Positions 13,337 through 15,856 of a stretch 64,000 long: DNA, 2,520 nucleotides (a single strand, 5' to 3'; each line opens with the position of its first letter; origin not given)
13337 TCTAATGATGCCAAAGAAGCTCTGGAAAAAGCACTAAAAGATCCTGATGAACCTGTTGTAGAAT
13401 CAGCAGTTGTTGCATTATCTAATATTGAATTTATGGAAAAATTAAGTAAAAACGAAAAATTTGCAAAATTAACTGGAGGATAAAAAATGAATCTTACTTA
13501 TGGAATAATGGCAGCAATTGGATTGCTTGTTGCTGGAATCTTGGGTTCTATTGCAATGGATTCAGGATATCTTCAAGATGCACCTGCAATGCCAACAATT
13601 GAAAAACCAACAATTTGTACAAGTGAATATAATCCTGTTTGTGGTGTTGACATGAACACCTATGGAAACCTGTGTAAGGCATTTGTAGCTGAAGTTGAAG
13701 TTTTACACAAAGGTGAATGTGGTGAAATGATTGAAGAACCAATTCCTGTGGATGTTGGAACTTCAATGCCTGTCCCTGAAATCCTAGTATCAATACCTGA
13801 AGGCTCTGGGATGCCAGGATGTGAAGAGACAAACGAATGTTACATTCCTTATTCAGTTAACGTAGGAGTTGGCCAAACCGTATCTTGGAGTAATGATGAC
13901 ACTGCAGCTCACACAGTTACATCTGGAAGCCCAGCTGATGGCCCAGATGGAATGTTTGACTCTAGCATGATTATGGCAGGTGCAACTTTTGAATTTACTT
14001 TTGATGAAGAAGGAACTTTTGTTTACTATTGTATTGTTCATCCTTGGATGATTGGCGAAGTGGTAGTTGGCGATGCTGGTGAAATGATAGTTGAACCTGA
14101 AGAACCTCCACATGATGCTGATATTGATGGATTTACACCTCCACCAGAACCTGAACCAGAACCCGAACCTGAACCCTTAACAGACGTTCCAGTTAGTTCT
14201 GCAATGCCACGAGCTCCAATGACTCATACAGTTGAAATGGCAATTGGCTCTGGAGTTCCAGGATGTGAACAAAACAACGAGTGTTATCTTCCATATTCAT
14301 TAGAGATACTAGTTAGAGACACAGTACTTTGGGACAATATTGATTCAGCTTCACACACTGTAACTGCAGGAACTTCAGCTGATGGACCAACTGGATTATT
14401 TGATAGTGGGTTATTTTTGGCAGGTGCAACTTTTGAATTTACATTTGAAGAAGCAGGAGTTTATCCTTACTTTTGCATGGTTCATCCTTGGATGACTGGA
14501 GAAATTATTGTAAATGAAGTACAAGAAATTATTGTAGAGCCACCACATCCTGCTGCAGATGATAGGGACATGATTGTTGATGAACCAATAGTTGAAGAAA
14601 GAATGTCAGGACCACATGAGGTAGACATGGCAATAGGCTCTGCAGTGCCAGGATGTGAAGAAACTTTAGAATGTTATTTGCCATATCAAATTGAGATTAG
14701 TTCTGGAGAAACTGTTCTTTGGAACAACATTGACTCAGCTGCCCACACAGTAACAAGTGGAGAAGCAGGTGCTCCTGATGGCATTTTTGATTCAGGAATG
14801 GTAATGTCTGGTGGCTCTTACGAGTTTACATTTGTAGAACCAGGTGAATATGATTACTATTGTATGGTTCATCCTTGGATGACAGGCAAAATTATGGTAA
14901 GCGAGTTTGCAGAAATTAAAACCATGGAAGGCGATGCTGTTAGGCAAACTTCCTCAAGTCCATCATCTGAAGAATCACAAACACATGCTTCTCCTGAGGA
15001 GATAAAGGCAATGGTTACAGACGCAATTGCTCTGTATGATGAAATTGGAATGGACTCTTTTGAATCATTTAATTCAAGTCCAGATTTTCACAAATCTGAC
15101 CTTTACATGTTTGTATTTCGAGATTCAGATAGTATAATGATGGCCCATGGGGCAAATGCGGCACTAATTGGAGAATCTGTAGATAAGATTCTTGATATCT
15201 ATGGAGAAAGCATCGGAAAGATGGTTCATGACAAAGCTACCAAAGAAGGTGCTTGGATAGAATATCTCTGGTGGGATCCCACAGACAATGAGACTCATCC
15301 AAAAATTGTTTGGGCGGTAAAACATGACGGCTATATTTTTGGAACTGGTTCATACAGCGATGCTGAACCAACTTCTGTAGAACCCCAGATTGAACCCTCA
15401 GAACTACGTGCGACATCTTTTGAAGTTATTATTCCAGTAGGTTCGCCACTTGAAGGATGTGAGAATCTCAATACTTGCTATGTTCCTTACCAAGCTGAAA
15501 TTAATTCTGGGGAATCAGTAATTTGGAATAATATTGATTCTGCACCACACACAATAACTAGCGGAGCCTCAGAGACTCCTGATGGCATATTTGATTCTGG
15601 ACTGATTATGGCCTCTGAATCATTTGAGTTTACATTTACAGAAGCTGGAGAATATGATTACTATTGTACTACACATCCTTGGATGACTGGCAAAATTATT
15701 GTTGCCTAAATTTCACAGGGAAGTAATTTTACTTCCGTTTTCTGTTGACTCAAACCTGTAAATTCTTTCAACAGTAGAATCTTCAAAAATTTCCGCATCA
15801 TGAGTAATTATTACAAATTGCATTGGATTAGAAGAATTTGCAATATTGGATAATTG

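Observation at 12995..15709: Mosaic extracellular protein, Kazal-like + 3 cupredoxins + Cache-like sensor module + cupredoxin, co-transcribed with a HEAT-repeat protein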

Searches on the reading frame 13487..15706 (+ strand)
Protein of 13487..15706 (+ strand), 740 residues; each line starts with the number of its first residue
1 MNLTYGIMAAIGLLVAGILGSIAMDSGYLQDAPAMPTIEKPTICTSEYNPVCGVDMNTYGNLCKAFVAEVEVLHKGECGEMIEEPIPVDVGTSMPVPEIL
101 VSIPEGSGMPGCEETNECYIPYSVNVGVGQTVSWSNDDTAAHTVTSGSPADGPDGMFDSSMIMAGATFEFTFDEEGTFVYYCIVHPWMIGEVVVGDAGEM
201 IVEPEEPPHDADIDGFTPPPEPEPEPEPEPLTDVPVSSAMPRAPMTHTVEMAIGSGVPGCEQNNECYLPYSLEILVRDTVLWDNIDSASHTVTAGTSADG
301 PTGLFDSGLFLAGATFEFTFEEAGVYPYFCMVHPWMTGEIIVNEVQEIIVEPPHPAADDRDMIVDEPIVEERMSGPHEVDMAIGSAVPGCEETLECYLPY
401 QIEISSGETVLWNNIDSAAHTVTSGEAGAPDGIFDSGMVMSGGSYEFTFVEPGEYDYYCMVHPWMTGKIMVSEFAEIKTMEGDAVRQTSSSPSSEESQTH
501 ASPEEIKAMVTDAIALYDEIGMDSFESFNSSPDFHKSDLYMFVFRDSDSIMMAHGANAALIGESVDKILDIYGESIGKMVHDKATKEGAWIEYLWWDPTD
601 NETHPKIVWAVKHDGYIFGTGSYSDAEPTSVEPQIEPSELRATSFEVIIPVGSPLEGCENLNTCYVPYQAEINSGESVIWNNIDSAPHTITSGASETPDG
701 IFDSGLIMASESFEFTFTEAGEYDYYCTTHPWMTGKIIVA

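Call 3: search_protein_families(library=pfam, proteins=[window:13487-15706:+], max_evalue=1)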
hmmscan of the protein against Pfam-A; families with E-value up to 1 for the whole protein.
window:13487-15706:+ (740 aa): 7 families
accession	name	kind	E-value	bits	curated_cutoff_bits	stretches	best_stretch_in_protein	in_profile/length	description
PF00127.26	Copper-bind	-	3.7e-34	117.5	21.2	4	664-739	13-98/99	Copper binding proteins, plastocyanin/azurin family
PF13473.12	Cupredoxin_1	-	4.2e-18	65.7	27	3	397-471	32-104/104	Cupredoxin-like domain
PF17200.10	sCache_2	-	2.2e-09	37.8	25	1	531-624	47-142/155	Single Cache domain 2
PF00050.26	Kazal_1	-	7e-07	29.6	21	1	43-64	8-29/49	Kazal-type serine protease inhibitor domain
PF08269.17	dCache_2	-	7.9e-07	28.9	26.5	1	540-625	208-295/298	Cache domain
PF07648.20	Kazal_2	-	0.00045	20.7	22.8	1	40-78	2-48/48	Kazal-type serine protease inhibitor domain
PF18067.7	Lipase_C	-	0.037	15.1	27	0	427-465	45-83/96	Lipase C-terminal domain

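Call 4: search_protein_families(library=ncbifam, proteins=[window:13487-15706:+], max_evalue=1)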
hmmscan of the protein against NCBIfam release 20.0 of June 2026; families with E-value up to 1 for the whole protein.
window:13487-15706:+ (740 aa): 7 families
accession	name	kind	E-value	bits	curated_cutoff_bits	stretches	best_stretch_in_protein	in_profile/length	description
TIGR02657.1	amicyanin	equivalog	5.5e-47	158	110.2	4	670-739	13-82/83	amicyanin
TIGR02656.1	cyanin_plasto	equivalog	2.3e-37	127.4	87.85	4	657-739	6-98/99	plastocyanin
TIGR03102.1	halo_cynanin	subfamily_domain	4.2e-24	84.8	93.8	4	118-194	38-114/115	halocyanin domain-containing protein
TIGR02376.1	Cu_nitrite_red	equivalog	5.8e-08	32.4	296.3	1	136-207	77-149/326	copper-containing nitrite reductase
TIGR02375.1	pseudoazurin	equivalog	1.7e-07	30.9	109.85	1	121-198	14-90/116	pseudoazurin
NF052443.1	SensHisKinMctS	equivalog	7.3e-05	21.3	700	1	517-625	74-182/457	two-component system sensor histidine kinase MctS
TIGR03095.1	rusti_cyanin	equivalog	0.79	9.9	146.7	0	711-739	115-147/148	rusticyanin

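Call 5: find_homologous_proteins(query=window:13487-15706:+, max_evalue=1e-10)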
Query window:13487-15706:+ (740 aa): 1061 proteins with E <= 1e-10 among 8000 candidates; the best 120 are listed.
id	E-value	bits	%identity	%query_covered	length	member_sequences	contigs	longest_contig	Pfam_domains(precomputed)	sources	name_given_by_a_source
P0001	2.1e-251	855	79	64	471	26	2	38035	PF00127.27,PF13473.13,PF05887.17,PF07648.21,PF00050.27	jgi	jgi:plastocyanin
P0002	8.9e-227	773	72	64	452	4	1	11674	PF00127.27,PF13473.13,PF07648.21,PF00050.27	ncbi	ncbi:MAG: plastocyanin/azurin family copper-binding protein [Candidatus Nitrosomaritimum yanchengens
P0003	1.3e-202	693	65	64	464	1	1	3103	PF00127.27,PF13473.13,PF07648.21,PF00050.27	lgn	-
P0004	4.4e-192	659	74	32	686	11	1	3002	PF00127.27,PF13473.13,PF07648.21,PF00050.27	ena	-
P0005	5.3e-164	566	43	64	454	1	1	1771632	PF00127.27,PF13473.13,PF05887.17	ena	-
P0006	2.5e-157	544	54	49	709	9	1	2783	PF00127.27,PF13473.13,PF08269.18,PF07648.21,PF00050.27,PF17200.11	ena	-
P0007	2.2e-154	534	51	49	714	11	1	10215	PF00127.27,PF08269.18,PF07648.21,PF00050.27,PF17200.11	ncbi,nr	ncbi:MAG: blue (type1) copper protein [Nitrosarchaeum sp.]|nr:blue (type1) copper protein [Nitrosarc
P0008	6.2e-153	529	54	49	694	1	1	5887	PF00127.27,PF13473.13,PF08269.18,PF07648.21,PF00050.27,PF17200.11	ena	-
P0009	9.8e-151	522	51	49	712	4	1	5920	PF00127.27,PF13473.13,PF08269.18,PF07648.21,PF00050.27,PF17200.11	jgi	jgi:plastocyanin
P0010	9.8e-150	519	76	33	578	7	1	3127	PF00127.27,PF13473.13,PF07648.21,PF00050.27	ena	-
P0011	2.8e-144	501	45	49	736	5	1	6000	PF00127.27,PF13473.13,PF08269.18,PF00050.27,PF17200.11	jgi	jgi:plastocyanin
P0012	1.3e-136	475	73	32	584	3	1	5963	PF00127.27,PF13473.13,PF07648.21,PF00050.27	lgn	-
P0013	2.3e-134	468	43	56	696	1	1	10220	PF00127.27,PF13473.13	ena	-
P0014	5.4e-130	453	46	50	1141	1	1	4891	PF00127.27,PF13473.13,PF13385.14,PF01835.26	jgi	-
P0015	1.1e-126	442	46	49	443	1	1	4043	PF00127.27,PF13473.13,PF08269.18,PF17200.11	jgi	-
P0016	4.6e-126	440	43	51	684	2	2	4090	PF00801.27,PF00127.27,PF13473.13,PF18911.7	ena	-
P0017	6.6e-125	437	49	50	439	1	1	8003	PF00127.27,PF13473.13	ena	-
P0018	1.2e-120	422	44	56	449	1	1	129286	PF00127.27,PF13473.13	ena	-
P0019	4.1e-116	407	54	34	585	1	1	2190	PF00127.27,PF13473.13,PF07648.21,PF00050.27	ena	-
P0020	5.2e-114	400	63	14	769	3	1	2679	PF20942.4,PF00127.27,PF13473.13,PF01835.26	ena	-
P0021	1.3e-113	399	64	14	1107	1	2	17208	PF00127.27,PF13473.13,PF18962.8,PF01835.26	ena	-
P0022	1.4e-113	399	41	50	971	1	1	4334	PF00127.27,PF13473.13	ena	-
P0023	1.9e-112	395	33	50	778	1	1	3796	PF00127.27,PF13473.13,PF01835.26,PF13199.13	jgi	-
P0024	3.7e-112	394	44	64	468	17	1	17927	PF00127.27,PF13473.13,PF07648.21,PF00050.27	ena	-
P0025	5.1e-110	387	41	50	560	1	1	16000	PF00127.27,PF02494.23,PF13473.13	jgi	jgi:plastocyanin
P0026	2.5e-108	382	38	50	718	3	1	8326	PF00127.27,PF13473.13,PF01835.26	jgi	-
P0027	2.5e-108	382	55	16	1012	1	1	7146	PF00127.27,PF13473.13,PF01835.26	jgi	-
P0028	1.1e-106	376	50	30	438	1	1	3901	PF00127.27,PF13473.13,PF07648.21,PF00050.27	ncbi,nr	ncbi:MAG: hypothetical protein HKM23_07465 [Nitrosopumilus sp.]|nr:hypothetical protein [Nitrosopumi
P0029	1.6e-106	376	43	64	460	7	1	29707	PF00127.27,PF13473.13,PF07648.21,PF00050.27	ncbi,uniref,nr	ncbi:Plastocyanin protein [Marine Group I thaumarchaeote SCGC AAA799-D11]|uniref:Plastocyanin protei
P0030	1.6e-106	376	43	64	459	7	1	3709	PF00127.27,PF13473.13,PF07648.21,PF00050.27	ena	-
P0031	2.3e-106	375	46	31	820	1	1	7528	PF00127.27,PF13473.13,PF01835.26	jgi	-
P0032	6.2e-105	370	43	64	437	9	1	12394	PF00127.27,PF13473.13,PF07648.21,PF00050.27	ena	-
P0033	7.7e-105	370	53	28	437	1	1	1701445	PF00127.27,PF13473.13,PF07648.21,PF00050.27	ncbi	ncbi:plastocyanin/azurin family copper-binding protein [Nitrosopumilus sp. S4]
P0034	1.3e-104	369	41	64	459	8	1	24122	PF00127.27,PF13473.13,PF07648.21,PF00050.27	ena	-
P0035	2.8e-104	368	55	32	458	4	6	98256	PF00127.27,PF13473.13,PF07648.21,PF00050.27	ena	-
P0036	7.6e-104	367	42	64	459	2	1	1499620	PF00127.27,PF13473.13,PF07648.21,PF00050.27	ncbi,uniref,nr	ncbi:plastocyanin/azurin family copper-binding protein [Candidatus Nitrosopumilus sp. SW]|uniref:pla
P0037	4.9e-103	364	42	36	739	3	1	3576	PF00127.27,PF13473.13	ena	-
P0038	6.6e-103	364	58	32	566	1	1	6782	PF00127.27,PF13473.13,PF07648.21,PF00050.27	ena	-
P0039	1.8e-102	362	58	32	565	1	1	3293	PF00127.27,PF13473.13,PF00050.27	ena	-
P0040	2.3e-102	362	42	64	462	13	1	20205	PF00127.27,PF13473.13,PF07648.21,PF00050.27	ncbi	ncbi:MAG: plastocyanin/azurin family copper-binding protein [Nitrosopumilus sp.]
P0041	5.2e-102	361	59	32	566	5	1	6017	PF00127.27,PF13473.13,PF07648.21,PF00050.27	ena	-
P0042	9.0e-102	360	52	32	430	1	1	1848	PF00127.27,PF13473.13,PF07648.21,PF00050.27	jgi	-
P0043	9.2e-102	360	57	33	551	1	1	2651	PF00127.27,PF13473.13,PF07648.21,PF00050.27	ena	-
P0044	1.0e-101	360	59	32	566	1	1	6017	PF00127.27,PF13473.13,PF07648.21,PF00050.27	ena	-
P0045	1.1e-101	360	60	32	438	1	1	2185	PF00127.27,PF13473.13,PF00050.27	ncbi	-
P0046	3.1e-101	358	59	32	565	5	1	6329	PF00127.27,PF13473.13,PF07648.21,PF00050.27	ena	-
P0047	4.7e-101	358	58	32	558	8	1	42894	PF00127.27,PF13473.13,PF07648.21,PF00050.27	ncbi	-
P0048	6.1e-101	357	37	36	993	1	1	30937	PF00127.27,PF13473.13,PF16640.12,PF13620.13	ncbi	-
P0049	7.9e-101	357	58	32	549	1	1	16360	PF00127.27,PF13473.13,PF00050.27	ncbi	-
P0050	1.2e-100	356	51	16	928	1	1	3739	PF00127.27,PF13473.13,PF01835.26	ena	-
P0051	1.2e-100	356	57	34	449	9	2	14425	PF00127.27,PF13473.13,PF07648.21,PF00050.27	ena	-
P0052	1.3e-100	356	38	50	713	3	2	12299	PF00127.27,PF13473.13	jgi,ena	-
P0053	3.0e-100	355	57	32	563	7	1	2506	PF00127.27,PF13473.13,PF07648.21,PF00050.27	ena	-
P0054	4.2e-100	354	58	33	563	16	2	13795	PF00127.27,PF13473.13,PF00050.27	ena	-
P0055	8.4e-100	353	59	32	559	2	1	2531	PF00127.27,PF13473.13,PF07648.21,PF00050.27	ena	-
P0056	1.6e-99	353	57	33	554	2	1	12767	PF00127.27,PF13473.13,PF07648.21,PF00050.27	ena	-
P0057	2.1e-99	352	58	32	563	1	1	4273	PF00127.27,PF13473.13,PF07648.21,PF00050.27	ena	-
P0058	4.2e-99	351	44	64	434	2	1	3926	PF00127.27,PF13473.13,PF00050.27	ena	-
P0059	4.4e-99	351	58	32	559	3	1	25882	PF00127.27,PF13473.13,PF07648.21,PF00050.27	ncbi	-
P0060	2.2e-98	349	43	64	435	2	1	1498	PF00127.27,PF13473.13,PF00050.27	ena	-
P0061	2.4e-98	349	56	32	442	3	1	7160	PF00127.27,PF13473.13,PF07648.21,PF00050.27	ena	-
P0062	4.1e-98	348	55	32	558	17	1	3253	PF00127.27,PF13473.13,PF07648.21,PF00050.27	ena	-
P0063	6.3e-98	347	54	32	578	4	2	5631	PF00127.27,PF13473.13,PF07648.21,PF00050.27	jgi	jgi:plastocyanin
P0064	7.3e-98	347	59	32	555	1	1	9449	PF00127.27,PF13473.13,PF07648.21,PF00050.27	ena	-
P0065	8.5e-98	347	60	32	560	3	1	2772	PF00127.27,PF13473.13,PF07648.21,PF00050.27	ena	-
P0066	1.2e-97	346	37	50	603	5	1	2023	PF00127.27,PF13473.13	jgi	-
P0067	1.4e-97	346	52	37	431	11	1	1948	PF00127.27,PF13473.13,PF07648.21,PF00050.27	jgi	-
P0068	1.4e-97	346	37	53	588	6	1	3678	PF00127.27,PF13473.13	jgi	jgi:plastocyanin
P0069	1.5e-97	346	59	32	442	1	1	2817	PF00127.27,PF13473.13,PF07648.21,PF00050.27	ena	-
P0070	1.5e-97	346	59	31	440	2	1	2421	PF00127.27,PF13473.13,PF07648.21,PF00050.27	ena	-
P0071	2.6e-97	345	64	32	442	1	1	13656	PF00127.27,PF13473.13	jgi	-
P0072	6.9e-97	344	49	31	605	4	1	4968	PF00127.27,PF13473.13,PF07648.21,PF00050.27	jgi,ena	-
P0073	7.3e-97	344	43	38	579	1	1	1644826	PF00127.27,PF13473.13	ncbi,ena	-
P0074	7.6e-97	344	56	32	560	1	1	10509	PF00127.27,PF13473.13,PF07648.21,PF00050.27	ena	-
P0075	8.1e-97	344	56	32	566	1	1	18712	PF00127.27,PF13473.13,PF07648.21,PF00050.27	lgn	-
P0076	1.3e-96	343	54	32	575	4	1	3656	PF00127.27,PF13473.13,PF07648.21,PF00050.27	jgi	jgi:plastocyanin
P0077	1.4e-96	343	56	32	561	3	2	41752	PF00127.27,PF13473.13,PF07648.21,PF00050.27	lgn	-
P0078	1.4e-96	343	57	32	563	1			PF00127.27,PF13473.13,PF07648.21,PF00050.27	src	-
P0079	1.6e-96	343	54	32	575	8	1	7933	PF00127.27,PF13473.13,PF07648.21,PF00050.27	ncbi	-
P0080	1.9e-96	342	56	32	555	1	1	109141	PF00127.27,PF13473.13,PF07648.21,PF00050.27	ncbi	-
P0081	1.9e-96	342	56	33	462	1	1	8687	PF00127.27,PF13473.13,PF05887.17,PF00050.27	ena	-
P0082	2.3e-96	342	40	64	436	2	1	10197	PF00127.27,PF13473.13,PF07648.21,PF00050.27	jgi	-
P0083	3.2e-96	342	55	32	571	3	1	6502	PF00127.27,PF13473.13,PF07648.21,PF00050.27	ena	-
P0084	5.3e-96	341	43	40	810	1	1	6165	PF00127.27,PF13473.13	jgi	-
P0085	7.0e-96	341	57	32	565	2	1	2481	PF00127.27,PF13473.13,PF00050.27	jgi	jgi:plastocyanin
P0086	1.1e-95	340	51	31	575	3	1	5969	PF00127.27,PF13473.13,PF07648.21,PF00050.27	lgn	-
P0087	1.1e-95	340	53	33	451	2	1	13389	PF00127.27,PF13473.13,PF07648.21,PF00050.27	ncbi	-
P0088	1.4e-95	340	55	32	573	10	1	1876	PF00127.27,PF13473.13,PF07648.21,PF00050.27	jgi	-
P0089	1.5e-95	339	57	31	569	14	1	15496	PF00127.27,PF13473.13,PF07648.21,PF00050.27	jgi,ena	-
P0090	1.7e-95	339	56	32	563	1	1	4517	PF00127.27,PF13473.13,PF00050.27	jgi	-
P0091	2.2e-95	339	55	33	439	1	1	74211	PF00127.27,PF13473.13,PF07648.21,PF00050.27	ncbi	-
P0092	3.3e-95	338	56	31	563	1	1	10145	PF00127.27,PF13473.13,PF00050.27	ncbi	-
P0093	4.7e-95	338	56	32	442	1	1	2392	PF00127.27,PF13473.13,PF07648.21,PF00050.27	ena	-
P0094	1.0e-94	337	39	64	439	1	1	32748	PF00127.27,PF13473.13,PF07648.21,PF00050.27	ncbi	-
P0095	1.2e-94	336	50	43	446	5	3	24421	PF00127.27,PF13473.13,PF07648.21,PF00050.27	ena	-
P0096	1.5e-94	336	54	32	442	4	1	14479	PF00127.27,PF13473.13,PF07648.21,PF00050.27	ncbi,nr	ncbi:MAG: amicyanin [Nitrosopumilus sp.]|nr:amicyanin [Nitrosopumilus sp.]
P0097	2.2e-94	336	32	49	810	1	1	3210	PF00127.27,PF13473.13,PF01835.26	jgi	-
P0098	2.5e-94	335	54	32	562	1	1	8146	PF00127.27,PF13473.13,PF07648.21,PF00050.27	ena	-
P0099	2.8e-94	335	55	31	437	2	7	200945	PF00127.27,PF13473.13,PF07648.21,PF00050.27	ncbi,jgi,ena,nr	ncbi:MAG: plastocyanin/azurin family copper-binding protein [Nitrosopumilus sp.]|nr:plastocyanin/azu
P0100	3.9e-94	335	55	32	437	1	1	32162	PF00127.27,PF13473.13,PF07648.21,PF00050.27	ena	-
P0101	4.0e-94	335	55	32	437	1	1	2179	PF00127.27,PF13473.13,PF07648.21,PF00050.27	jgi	-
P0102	6.4e-94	334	57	32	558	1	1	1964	PF00127.27,PF13473.13,PF00050.27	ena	-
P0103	8.4e-94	334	56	31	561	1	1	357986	PF00127.27,PF13473.13,PF00050.27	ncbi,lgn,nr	ncbi:hypothetical protein YTPLAS73_08840 [Nitrosarchaeum sp.]|nr:hypothetical protein YTPLAS73_08840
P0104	1.7e-93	333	59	34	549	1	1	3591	PF00127.27,PF13473.13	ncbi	-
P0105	4.2e-93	331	57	32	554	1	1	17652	PF00127.27,PF13473.13,PF07648.21,PF00050.27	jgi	-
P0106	4.8e-93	331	54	32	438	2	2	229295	PF00127.27,PF13473.13,PF07648.21,PF00050.27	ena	-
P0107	4.9e-93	331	51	35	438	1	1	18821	PF00127.27,PF13473.13,PF07648.21,PF00050.27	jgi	-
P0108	5.7e-93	331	54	32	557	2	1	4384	PF00127.27,PF13473.13,PF07648.21,PF00050.27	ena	-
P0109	5.9e-93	331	52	34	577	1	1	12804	PF00127.27,PF13473.13,PF07648.21,PF00050.27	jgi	-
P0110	6.3e-93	331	53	31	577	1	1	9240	PF00127.27,PF13473.13,PF00050.27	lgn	-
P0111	1.3e-92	330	55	31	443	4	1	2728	PF00127.27,PF13473.13,PF07648.21,PF00050.27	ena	-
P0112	1.3e-91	326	56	32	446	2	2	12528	PF00127.27,PF07648.21,PF00050.27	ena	-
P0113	1.5e-91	326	52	34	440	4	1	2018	PF00127.27,PF13473.13,PF07648.21,PF00050.27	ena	-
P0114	5.7e-91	324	46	33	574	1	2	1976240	PF00127.27,PF13473.13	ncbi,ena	-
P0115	5.8e-91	324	65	12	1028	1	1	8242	PF00127.27,PF13473.13,PF13860.13,PF01835.26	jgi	-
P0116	6.1e-91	324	55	32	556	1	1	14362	PF00127.27,PF13473.13,PF07648.21,PF00050.27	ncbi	-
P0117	7.2e-91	324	53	33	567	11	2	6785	PF00127.27,PF13473.13,PF07648.21,PF00050.27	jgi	jgi:plastocyanin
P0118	7.7e-91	324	49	28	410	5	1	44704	PF00127.27,PF13473.13,PF00050.27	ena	-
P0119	1.4e-90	323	43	50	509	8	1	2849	PF00127.27,PF13473.13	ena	-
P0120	2.0e-90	322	55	32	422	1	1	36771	PF00127.27,PF13473.13,PF07648.21,PF00050.27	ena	-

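Call 9: find_encoding_contigs(protein=P0001, flank=6000, max_places=3)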
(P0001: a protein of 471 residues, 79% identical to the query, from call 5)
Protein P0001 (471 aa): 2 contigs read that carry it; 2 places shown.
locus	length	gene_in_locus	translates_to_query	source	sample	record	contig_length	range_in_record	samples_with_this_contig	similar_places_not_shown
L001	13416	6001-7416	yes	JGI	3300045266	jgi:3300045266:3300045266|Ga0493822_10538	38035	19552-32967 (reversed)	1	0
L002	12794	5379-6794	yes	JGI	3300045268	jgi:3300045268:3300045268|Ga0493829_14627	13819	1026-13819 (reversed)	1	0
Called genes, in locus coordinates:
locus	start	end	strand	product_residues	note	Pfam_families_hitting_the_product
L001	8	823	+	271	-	-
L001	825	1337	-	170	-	-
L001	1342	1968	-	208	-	-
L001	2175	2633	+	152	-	PF00827:Ribosomal_L15e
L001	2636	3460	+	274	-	-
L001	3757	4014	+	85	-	-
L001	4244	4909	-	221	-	PF00578:AhpC-TSA (faint), PF08534:Redoxin (faint)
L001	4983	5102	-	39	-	-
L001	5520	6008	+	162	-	PF13646:HEAT_2, PF13513:HEAT_EZ (faint), PF00514:Arm (faint), PF02985:HEAT (faint), PF12717:Cnd1 (faint), PF03130:HEAT_PBS (faint), PF13646:HEAT_2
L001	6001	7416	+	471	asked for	PF00050:Kazal_1 (weak), PF07648:Kazal_2 (weak), PF00127:Copper-bind, PF13473:Cupredoxin_1 (faint), PF05887:Trypan_PARP (faint), PF00127:Copper-bind (weak)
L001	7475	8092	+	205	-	PF00730:HhH-GPD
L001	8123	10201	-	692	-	PF02463:SMC_N, PF13175:AAA_15, PF13476:AAA_23 (weak), PF13514:AAA_27 (weak), PF13555:AAA_29 (weak), PF13304:AAA_21 (faint), PF02463:SMC_N (weak), PF13558:SbcC_Walker_B (faint)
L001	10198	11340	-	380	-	PF00149:Metallophos, PF12850:Metallophos_2 (weak)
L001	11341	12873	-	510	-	PF09378:HAS-barrel (weak), PF01935:DUF87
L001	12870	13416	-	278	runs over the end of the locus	PF09376:NurA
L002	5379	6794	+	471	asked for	PF00050:Kazal_1 (weak), PF07648:Kazal_2 (weak), PF00127:Copper-bind, PF13473:Cupredoxin_1 (faint), PF05887:Trypan_PARP (faint), PF00127:Copper-bind (weak)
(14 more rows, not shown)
